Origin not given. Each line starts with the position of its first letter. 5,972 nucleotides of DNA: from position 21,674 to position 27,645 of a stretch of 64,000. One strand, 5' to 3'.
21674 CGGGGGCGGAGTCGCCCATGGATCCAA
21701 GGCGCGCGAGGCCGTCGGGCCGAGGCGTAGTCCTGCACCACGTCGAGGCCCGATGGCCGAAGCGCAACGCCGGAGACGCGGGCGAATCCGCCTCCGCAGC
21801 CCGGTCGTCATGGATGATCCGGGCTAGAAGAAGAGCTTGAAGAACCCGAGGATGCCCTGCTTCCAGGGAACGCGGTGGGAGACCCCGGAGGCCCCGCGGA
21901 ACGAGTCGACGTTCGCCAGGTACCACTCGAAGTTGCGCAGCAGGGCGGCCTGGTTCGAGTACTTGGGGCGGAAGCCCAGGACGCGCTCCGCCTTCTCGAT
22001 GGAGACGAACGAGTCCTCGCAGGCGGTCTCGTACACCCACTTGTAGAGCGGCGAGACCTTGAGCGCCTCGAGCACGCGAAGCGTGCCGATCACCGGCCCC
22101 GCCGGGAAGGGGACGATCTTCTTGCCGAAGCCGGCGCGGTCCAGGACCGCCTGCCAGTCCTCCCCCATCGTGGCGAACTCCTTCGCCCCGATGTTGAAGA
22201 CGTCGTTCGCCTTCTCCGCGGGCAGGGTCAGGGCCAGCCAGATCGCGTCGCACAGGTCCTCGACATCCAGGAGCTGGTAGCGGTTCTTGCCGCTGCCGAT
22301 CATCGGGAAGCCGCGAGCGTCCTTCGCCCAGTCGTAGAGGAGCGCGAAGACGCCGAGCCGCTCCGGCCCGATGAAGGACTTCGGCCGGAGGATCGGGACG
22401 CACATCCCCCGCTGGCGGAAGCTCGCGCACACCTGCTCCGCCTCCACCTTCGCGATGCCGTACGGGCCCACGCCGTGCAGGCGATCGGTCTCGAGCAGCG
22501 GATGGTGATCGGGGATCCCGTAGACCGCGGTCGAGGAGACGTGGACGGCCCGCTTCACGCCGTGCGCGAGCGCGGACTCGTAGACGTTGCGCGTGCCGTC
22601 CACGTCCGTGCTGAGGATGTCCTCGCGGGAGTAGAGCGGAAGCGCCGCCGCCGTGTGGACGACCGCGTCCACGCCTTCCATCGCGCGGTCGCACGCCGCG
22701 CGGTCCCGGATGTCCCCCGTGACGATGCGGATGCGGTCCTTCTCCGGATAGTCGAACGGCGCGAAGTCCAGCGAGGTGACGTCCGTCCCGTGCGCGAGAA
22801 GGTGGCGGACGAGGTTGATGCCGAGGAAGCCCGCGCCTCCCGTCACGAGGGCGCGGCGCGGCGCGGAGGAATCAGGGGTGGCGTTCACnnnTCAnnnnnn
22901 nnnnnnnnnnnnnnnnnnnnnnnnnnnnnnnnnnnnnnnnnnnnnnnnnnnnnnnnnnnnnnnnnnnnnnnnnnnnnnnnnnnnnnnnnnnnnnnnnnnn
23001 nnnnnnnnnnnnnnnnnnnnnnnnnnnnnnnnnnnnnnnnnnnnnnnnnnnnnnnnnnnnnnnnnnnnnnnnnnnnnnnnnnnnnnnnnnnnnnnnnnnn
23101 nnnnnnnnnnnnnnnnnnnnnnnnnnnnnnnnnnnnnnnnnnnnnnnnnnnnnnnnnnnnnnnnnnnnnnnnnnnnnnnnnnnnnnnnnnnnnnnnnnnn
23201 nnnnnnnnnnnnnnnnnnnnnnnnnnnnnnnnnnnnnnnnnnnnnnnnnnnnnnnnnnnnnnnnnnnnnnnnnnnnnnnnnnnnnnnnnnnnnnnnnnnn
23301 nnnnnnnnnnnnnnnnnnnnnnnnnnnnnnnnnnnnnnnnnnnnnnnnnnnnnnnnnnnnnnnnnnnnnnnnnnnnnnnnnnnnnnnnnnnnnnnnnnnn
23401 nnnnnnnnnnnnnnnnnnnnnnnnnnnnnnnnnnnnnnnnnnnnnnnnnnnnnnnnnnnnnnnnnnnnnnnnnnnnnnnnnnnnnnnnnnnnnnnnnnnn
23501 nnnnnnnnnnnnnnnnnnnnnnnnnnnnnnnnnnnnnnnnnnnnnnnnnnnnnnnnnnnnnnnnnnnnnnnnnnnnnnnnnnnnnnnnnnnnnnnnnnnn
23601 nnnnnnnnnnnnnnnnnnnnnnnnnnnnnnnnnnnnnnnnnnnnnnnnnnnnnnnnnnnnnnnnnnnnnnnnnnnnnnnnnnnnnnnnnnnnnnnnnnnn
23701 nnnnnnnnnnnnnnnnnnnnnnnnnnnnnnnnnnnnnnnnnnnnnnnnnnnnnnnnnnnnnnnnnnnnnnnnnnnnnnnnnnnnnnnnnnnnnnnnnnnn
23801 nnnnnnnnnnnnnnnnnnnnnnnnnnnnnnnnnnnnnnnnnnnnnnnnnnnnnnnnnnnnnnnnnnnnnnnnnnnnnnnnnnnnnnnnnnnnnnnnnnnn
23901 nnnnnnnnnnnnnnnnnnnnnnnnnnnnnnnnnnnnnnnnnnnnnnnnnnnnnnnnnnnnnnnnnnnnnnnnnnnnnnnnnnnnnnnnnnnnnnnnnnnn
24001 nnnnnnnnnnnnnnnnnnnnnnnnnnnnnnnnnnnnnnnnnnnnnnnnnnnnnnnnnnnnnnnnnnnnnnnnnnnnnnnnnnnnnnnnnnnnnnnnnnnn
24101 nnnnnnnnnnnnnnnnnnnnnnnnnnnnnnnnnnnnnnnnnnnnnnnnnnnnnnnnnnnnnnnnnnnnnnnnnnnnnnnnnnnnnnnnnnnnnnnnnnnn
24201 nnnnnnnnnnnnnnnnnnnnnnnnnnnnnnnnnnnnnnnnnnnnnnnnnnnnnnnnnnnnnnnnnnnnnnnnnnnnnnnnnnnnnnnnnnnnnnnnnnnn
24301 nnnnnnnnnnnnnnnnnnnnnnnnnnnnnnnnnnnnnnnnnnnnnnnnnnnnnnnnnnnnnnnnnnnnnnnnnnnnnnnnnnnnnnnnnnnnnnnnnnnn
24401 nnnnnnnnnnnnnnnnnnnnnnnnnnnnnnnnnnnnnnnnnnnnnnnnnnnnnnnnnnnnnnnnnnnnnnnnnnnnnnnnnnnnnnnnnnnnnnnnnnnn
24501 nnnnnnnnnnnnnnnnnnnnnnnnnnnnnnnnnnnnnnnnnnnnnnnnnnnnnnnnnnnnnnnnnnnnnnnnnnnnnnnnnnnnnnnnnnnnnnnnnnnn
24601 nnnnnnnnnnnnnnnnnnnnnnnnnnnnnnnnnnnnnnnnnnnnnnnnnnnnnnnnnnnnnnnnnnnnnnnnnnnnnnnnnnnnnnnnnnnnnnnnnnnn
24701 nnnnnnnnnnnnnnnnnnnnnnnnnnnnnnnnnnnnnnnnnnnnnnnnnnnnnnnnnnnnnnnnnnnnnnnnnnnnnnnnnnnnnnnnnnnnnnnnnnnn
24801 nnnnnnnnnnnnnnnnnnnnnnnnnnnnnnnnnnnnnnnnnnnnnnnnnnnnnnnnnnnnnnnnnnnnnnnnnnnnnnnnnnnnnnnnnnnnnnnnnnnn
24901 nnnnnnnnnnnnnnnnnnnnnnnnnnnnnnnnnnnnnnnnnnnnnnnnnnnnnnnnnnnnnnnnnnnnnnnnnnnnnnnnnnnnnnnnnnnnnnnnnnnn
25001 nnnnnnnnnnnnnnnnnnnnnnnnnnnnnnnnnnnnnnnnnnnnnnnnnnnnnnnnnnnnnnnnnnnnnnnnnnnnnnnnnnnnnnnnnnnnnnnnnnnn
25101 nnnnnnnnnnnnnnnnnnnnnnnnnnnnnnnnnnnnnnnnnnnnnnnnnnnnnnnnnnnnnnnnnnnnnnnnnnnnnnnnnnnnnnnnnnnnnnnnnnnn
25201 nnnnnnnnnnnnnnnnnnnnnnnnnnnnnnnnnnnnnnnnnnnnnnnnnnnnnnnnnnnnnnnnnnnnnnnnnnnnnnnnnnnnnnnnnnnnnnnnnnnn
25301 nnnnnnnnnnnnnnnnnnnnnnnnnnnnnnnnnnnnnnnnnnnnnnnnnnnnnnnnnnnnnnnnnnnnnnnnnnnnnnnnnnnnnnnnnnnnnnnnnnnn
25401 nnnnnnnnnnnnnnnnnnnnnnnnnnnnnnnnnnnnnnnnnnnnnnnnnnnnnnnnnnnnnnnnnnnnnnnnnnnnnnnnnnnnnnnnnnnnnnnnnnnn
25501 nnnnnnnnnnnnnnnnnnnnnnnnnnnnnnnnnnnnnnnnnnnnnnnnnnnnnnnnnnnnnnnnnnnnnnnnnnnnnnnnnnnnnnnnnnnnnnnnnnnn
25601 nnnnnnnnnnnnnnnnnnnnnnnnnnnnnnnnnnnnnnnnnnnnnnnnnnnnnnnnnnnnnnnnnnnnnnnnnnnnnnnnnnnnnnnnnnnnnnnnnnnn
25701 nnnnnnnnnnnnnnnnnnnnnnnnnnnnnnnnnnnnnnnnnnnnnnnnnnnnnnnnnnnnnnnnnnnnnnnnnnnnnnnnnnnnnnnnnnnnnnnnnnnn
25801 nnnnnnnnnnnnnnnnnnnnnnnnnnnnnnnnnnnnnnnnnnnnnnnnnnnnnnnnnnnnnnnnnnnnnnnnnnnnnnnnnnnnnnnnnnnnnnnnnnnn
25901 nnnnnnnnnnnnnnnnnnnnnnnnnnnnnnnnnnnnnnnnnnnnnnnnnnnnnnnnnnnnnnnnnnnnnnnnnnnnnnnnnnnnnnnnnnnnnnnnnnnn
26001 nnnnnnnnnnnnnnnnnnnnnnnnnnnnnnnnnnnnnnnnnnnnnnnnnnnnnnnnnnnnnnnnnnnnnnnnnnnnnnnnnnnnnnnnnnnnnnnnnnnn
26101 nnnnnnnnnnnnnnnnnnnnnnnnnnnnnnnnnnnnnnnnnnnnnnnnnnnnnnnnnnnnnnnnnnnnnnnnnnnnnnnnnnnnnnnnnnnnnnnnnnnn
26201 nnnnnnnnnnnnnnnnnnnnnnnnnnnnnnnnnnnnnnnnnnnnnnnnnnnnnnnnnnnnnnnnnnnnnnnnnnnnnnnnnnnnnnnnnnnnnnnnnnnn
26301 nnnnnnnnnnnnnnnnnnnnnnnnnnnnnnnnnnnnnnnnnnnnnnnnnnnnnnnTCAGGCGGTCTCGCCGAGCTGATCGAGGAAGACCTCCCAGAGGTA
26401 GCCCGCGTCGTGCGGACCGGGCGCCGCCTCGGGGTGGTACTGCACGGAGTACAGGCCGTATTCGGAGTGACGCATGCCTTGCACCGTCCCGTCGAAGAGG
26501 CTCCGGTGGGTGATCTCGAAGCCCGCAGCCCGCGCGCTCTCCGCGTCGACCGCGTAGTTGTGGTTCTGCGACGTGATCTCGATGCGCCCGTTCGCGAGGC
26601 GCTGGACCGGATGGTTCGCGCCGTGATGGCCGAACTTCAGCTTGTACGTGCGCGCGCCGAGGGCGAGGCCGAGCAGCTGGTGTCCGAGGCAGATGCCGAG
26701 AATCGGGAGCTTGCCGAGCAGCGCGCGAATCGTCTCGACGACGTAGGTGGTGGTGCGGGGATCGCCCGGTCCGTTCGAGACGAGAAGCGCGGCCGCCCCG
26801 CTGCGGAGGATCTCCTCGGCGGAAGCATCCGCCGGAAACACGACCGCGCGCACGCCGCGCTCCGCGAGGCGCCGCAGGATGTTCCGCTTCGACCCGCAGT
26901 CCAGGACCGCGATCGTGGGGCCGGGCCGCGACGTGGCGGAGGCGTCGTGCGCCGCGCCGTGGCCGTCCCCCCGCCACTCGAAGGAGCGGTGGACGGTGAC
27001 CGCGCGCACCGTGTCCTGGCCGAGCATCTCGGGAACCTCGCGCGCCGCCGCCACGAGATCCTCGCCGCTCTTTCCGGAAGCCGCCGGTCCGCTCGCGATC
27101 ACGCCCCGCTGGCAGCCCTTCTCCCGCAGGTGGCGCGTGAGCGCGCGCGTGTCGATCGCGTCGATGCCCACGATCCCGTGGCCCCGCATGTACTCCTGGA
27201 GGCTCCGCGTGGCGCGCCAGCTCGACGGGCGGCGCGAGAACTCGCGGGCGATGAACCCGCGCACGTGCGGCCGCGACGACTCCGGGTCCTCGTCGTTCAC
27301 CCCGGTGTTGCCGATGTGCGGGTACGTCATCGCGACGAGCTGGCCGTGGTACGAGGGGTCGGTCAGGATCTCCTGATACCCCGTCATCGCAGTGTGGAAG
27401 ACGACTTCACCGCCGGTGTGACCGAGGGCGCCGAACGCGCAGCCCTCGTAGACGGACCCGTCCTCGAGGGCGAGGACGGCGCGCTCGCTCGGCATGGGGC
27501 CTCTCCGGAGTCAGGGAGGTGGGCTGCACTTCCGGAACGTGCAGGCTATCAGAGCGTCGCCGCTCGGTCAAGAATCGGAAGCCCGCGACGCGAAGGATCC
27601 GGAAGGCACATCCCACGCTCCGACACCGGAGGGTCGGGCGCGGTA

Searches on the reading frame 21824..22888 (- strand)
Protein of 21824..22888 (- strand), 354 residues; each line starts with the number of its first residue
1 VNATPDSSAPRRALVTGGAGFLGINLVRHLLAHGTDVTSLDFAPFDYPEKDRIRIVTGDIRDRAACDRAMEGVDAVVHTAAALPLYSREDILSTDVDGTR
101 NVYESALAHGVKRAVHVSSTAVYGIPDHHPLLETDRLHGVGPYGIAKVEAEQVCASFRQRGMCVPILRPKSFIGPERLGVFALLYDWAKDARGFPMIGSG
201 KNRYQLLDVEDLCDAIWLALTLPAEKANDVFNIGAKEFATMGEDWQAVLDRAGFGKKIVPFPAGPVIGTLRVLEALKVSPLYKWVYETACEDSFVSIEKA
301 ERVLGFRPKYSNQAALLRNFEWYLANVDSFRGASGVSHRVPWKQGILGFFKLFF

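Call 77: search_protein_families(library=ncbifam, proteins=[window:21824-22888:-], max_evalue=1e-10)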
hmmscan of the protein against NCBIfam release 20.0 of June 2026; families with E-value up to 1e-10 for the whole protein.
window:21824-22888:- (354 aa): 13 families
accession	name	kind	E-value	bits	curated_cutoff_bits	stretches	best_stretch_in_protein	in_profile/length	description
TIGR03466.1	HpnA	hypoth_equivalog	2.6e-31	108.7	367.65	1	12-176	2-174/327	hopanoid-associated sugar epimerase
NF042422.1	oxyalk_red_OleD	equivalog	1.4e-26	93.7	580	1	13-318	3-323/329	2-alkyl-3-oxoalkanoate reductase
TIGR04180.1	EDH_00030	hypoth_equivalog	1.8e-25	89.6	475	1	14-176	2-179/297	NAD-dependent 4,6-dehydratase LegB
TIGR01181.1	dTDP_gluc_dehyt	equivalog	4.9e-23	81.7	365.1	1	13-330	2-318/321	dTDP-glucose 4,6-dehydratase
TIGR01179.1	galE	equivalog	7.3e-19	67.8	262.3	1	13-161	2-165/332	UDP-glucose 4-epimerase GalE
NF042423.1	oxyalk_red_Shew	equivalog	8.1e-18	64.6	580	1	11-177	9-179/331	2-alkyl-3-oxoalkanoate reductase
NF052578.1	StrlDmthSdmBMthl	equivalog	2.9e-17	63.4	600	1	13-176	3-173/328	sterol demethylase protein SdmB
NF043036.1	ErythonDh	equivalog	8.9e-14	51.4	325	1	13-162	3-168/321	D-erythronate dehydrogenase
TIGR01746.1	Thioester-redct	subfamily_domain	5.1e-13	49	213.35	0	45-181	56-204/371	thioester reductase domain-containing protein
TIGR03589.1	PseB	equivalog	1.4e-12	47.2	407.75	1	14-119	8-125/324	UDP-N-acetylglucosamine 4,6-dehydratase (inverting)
NF041293.1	G6PDh_Azf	equivalog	6.5e-12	45.4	400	0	13-122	5-118/252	NAD-dependent glucose-6-phosphate dehydrogenase Azf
TIGR02622.1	CDP_4_6_dhtase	equivalog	3.8e-11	42.7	278.45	0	11-160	5-171/352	CDP-glucose 4,6-dehydratase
NF004520.0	PRK05865.1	equivalog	9.8e-11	40.2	1509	0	12-121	2-105/854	sugar epimerase family protein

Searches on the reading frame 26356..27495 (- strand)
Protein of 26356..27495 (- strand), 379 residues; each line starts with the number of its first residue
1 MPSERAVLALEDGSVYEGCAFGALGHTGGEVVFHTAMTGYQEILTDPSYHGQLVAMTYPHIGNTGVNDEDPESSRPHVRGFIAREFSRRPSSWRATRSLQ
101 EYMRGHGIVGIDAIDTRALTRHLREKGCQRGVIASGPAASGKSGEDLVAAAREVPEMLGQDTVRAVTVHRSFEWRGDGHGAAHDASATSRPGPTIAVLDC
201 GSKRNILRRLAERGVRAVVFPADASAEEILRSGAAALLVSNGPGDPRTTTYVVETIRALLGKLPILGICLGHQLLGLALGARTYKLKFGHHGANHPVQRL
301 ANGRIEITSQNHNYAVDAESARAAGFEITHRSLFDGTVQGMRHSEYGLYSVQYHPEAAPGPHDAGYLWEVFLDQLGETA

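Call 77: search_protein_families(library=ncbifam, proteins=[window:26356-27495:-], max_evalue=1e-10)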
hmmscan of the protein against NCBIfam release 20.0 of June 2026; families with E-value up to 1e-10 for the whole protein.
window:26356-27495:- (379 aa): 15 families
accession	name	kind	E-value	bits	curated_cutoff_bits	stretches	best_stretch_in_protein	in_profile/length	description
TIGR01368.1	CPSaseIIsmall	equivalog_domain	1.2e-139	465.3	307.35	1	6-374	1-358/361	glutamine-hydrolyzing carbamoyl-phosphate synthase small subunit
NF009475.0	PRK12838.1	equivalog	2.6e-124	414.8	221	1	6-377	3-355/359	carbamoyl phosphate synthase small subunit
NF011201.0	PRK14607.1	equivalog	8.2e-23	80.9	670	1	215-358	24-173/534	bifunctional anthranilate synthase component II/anthranilate phosphoribosyltransferase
TIGR00566.1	trpG_papA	subfamily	1.5e-18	67.3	121.05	1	205-357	14-176/192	glutamine amidotransferase of anthranilate synthase or aminodeoxychorismate synthase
NF005271.0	PRK06774.1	equivalog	1.8e-17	63.3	340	1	210-357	19-175/191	aminodeoxychorismate synthase component II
NF005946.0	PRK08007.1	equivalog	1.3e-15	57.4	332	1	229-357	39-171/187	aminodeoxychorismate synthase component 2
TIGR00888.1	guaA_Nterm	equivalog_domain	6.2e-15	55.1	172.15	1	195-358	1-168/188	glutamine-hydrolyzing GMP synthase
NF001975.0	PRK00758.1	equivalog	1.3e-14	54.2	198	1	205-358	16-166/185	GMP synthase subunit A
NF005849.0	PRK07765.1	equivalog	2.9e-14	52.8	308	1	205-357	15-175/219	aminodeoxychorismate/anthranilate synthase component II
NF005367.0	PRK06895.1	equivalog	4.7e-13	49.5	265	1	235-357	45-172/190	anthranilate synthase component II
NF005799.0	PRK07649.1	equivalog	1.3e-12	47.7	327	1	209-358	18-172/195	aminodeoxychorismate/anthranilate synthase component II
NF006462.0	PRK08857.1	equivalog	3e-12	46.6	345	1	226-357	36-176/193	aminodeoxychorismate/anthranilate synthase component II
NF000848.1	PRK00074.1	equivalog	1.2e-11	43.9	400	1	195-359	1-172/512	glutamine-hydrolyzing GMP synthase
NF010081.0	PRK13566.1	equivalog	1.5e-11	43.3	645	1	218-357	556-700/729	anthranilate synthase component I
NF041322.1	Anth_synII_Halo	equivalog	4.2e-11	42.9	320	1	217-357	25-173/190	anthranilate synthase component II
